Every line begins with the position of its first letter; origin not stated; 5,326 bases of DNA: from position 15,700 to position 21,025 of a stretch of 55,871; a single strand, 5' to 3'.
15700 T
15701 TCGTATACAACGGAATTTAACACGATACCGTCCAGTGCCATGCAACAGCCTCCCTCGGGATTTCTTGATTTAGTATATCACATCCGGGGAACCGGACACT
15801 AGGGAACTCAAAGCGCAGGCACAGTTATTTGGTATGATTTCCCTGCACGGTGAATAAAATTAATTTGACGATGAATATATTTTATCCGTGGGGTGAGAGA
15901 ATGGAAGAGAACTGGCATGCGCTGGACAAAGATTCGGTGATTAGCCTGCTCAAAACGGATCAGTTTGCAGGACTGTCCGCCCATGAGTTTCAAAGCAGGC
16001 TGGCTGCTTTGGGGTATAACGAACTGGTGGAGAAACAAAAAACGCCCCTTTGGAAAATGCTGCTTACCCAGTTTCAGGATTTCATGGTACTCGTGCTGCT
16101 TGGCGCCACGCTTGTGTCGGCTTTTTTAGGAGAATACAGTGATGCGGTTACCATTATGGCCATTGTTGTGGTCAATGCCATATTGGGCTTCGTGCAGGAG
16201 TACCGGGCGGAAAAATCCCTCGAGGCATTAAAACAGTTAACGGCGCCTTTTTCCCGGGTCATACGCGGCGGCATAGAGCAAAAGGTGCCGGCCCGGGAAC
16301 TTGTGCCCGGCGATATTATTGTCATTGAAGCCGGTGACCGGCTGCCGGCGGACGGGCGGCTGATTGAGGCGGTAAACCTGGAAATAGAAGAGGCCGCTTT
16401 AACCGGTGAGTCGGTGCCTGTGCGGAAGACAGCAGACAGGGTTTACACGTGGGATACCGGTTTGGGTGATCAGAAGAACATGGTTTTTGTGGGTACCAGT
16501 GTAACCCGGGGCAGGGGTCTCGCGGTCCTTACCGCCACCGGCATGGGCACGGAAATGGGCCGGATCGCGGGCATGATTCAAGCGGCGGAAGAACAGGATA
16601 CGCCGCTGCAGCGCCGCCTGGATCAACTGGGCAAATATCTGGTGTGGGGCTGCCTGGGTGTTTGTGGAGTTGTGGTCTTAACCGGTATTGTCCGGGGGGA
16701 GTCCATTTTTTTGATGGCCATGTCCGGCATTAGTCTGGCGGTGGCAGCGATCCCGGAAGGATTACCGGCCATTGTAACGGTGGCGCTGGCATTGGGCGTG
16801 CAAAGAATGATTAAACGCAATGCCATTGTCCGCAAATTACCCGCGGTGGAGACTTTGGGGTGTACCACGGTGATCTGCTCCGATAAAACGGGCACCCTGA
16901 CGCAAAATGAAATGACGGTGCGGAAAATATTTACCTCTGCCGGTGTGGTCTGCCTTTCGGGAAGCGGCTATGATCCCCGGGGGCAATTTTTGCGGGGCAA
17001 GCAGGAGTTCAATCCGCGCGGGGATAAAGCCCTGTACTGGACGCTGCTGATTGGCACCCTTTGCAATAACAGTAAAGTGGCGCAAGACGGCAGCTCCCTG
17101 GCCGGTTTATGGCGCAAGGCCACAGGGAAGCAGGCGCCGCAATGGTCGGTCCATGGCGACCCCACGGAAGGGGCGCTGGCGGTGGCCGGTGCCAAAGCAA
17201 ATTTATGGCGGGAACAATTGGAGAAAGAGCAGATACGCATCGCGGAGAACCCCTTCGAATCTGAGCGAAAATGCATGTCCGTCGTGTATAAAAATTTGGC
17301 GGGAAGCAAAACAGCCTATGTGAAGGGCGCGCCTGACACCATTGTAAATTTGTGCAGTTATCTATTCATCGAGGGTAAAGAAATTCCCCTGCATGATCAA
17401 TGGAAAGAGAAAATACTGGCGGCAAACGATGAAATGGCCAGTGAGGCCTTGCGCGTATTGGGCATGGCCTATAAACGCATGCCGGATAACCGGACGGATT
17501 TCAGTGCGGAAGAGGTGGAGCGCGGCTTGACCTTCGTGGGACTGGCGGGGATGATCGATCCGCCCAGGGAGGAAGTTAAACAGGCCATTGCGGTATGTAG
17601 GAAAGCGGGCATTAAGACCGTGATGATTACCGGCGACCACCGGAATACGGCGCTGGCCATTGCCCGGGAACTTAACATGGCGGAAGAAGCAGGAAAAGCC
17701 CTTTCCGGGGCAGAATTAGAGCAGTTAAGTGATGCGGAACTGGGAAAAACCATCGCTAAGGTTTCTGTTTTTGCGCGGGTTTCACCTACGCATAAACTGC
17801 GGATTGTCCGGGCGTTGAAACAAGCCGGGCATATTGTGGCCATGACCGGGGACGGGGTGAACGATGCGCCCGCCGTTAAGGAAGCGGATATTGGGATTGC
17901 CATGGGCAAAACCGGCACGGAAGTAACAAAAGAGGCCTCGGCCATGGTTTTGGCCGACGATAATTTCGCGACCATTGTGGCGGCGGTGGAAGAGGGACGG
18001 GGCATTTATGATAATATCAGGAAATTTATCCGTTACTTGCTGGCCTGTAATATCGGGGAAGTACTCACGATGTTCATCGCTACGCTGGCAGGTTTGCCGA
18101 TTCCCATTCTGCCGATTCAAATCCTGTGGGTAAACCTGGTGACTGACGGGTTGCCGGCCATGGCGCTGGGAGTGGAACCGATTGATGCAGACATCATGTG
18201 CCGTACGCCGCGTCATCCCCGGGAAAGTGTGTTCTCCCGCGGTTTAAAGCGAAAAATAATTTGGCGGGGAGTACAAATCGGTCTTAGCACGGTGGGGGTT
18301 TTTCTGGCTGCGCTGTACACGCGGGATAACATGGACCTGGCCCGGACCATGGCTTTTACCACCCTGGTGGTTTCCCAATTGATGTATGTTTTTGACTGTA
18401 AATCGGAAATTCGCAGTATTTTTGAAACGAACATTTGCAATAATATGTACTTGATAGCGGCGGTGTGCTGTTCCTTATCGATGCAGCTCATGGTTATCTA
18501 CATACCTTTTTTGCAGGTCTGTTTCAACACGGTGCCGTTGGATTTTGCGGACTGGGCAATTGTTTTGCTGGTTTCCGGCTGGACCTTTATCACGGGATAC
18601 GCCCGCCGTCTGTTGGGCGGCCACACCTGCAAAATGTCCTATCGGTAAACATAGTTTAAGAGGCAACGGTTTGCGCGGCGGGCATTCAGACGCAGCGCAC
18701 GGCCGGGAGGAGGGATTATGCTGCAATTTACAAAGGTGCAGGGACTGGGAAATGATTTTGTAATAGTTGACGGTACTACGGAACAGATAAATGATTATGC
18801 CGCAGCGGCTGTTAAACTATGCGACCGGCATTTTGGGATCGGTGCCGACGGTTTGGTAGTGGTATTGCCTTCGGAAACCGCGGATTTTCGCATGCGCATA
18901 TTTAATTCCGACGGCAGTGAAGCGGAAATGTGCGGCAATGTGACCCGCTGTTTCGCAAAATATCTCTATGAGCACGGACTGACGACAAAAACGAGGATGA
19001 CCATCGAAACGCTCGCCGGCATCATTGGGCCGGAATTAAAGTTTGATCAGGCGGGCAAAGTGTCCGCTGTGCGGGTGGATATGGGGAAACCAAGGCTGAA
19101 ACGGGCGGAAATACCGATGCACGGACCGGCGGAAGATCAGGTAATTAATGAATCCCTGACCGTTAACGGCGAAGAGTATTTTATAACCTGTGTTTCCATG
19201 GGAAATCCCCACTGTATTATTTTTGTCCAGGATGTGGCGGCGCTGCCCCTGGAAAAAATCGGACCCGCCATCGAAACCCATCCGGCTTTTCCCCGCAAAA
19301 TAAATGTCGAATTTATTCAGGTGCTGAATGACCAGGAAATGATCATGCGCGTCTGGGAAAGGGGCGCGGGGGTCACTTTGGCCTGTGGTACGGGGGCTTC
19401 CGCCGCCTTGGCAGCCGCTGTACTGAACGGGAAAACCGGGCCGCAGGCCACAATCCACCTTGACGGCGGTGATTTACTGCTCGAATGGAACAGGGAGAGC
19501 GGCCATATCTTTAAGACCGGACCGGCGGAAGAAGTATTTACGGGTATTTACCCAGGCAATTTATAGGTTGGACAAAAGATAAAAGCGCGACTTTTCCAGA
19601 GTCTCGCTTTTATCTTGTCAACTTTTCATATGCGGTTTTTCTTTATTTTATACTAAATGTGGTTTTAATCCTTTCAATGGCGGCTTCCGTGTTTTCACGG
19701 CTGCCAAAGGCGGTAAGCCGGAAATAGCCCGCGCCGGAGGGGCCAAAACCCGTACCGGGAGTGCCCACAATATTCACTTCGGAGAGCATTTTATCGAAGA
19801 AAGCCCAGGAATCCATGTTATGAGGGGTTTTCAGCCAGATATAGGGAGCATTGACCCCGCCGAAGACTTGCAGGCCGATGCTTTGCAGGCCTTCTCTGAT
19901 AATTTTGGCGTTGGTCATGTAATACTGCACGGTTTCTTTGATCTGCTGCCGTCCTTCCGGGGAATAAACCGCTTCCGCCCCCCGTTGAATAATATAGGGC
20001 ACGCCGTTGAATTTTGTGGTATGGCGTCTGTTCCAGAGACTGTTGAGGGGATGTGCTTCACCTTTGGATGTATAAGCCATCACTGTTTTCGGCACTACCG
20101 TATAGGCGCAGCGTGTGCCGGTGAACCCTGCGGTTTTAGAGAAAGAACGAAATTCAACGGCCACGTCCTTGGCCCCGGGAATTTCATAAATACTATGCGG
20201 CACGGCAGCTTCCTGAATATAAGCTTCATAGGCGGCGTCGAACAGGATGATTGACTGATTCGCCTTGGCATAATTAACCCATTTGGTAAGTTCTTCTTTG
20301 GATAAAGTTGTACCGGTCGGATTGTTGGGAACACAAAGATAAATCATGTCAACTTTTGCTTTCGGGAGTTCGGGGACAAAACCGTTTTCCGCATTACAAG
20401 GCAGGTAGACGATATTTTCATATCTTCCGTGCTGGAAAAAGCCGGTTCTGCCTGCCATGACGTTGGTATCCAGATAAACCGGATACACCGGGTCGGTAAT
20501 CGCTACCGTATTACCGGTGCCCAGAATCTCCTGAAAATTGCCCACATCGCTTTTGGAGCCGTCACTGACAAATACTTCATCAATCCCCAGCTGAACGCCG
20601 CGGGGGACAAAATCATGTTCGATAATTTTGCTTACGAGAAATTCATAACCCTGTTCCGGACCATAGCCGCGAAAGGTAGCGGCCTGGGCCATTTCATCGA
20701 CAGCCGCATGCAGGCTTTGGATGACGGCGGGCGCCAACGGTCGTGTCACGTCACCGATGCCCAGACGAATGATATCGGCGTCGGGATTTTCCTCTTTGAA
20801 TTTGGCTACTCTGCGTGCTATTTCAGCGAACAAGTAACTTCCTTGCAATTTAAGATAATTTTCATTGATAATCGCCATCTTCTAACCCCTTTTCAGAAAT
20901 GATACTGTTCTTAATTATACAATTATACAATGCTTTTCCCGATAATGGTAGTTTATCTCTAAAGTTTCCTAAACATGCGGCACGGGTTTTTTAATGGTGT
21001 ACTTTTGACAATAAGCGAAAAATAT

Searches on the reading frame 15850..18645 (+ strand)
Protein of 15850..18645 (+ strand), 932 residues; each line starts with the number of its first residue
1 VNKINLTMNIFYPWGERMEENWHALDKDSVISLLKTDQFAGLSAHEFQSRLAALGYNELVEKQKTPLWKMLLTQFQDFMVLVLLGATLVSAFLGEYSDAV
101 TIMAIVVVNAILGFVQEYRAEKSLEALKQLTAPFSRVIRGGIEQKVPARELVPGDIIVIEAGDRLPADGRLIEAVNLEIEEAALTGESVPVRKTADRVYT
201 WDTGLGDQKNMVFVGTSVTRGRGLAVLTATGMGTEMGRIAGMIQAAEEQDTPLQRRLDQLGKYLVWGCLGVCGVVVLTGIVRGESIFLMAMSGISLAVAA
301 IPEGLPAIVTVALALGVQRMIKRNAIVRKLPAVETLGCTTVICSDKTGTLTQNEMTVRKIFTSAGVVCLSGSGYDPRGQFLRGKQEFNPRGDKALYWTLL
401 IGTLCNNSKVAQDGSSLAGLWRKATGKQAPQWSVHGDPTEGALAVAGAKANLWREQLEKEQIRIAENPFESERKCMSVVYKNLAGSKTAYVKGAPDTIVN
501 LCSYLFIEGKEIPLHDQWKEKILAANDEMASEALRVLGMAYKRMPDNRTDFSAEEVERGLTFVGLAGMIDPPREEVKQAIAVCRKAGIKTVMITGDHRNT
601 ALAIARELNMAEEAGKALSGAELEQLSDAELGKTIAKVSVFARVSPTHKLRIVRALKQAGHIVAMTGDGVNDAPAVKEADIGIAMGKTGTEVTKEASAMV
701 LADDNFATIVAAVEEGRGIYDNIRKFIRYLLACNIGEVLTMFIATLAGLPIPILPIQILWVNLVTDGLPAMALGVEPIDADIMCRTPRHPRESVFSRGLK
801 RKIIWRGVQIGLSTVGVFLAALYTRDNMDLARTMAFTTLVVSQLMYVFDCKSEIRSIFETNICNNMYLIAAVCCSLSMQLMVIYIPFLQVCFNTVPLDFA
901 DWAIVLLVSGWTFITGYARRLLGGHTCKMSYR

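Call 19: search_protein_families(library=pfam, proteins=[window:15850-18645:+], max_evalue=0.001)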
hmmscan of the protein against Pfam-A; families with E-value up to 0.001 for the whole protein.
window:15850-18645:+ (932 aa): 7 families
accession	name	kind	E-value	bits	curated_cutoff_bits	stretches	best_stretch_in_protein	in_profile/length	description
PF00122.25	E1-E2_ATPase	-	1.8e-55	187.7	28.1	1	130-322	2-180/181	E1-E2 ATPase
PF00689.26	Cation_ATPase_C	-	7e-54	182.7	27.3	1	750-921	1-174/175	Cation transporting ATPase, C-terminus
PF13246.12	Cation_ATPase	-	7.3e-21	74.4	21.7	1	404-504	2-90/91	Cation transport ATPase (P-type)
PF00702.32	Hydrolase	-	1.4e-19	71.7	26.4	1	341-680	3-191/191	haloacid dehalogenase-like hydrolase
PF00690.31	Cation_ATPase_N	-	1.7e-17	63.3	20.4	1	22-90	1-69/69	Cation transporter/ATPase, N-terminus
PF12710.13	HAD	-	0.00013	22.9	27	1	568-675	80-187/189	haloacid dehalogenase-like hydrolase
PF08282.18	Hydrolase_3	-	0.00019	21.7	20.9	0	663-701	206-244/255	haloacid dehalogenase-like hydrolase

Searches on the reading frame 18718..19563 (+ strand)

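Call 19: search_protein_families(library=pfam, proteins=[window:18718-19563:+], max_evalue=0.001)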
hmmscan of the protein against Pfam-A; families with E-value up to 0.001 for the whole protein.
window:18718-19563:+ (282 aa): 3 families
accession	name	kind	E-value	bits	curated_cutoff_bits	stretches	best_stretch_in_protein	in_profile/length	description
PF01678.24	DAP_epimerase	-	6.3e-69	230.1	34.7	2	4-127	1-120/121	Diaminopimelate epimerase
PF02567.21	PhzC-PhzF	-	4.2e-10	40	27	1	37-232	33-225/281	Phenazine biosynthesis-like protein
PF05544.16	Pro_racemase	-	0.00019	21.1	27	0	52-139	64-153/325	Proline racemase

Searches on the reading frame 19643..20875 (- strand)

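Call 18: search_protein_families(library=pfam, proteins=[window:19643-20875:-], max_evalue=0.001)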
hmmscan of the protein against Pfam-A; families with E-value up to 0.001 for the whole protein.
window:19643-20875:- (410 aa): 1 family
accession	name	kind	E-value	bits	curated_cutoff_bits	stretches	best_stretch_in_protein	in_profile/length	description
PF00155.27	Aminotran_1_2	-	3.5e-33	115.7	19.7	1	34-403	2-361/361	Aminotransferase class I and II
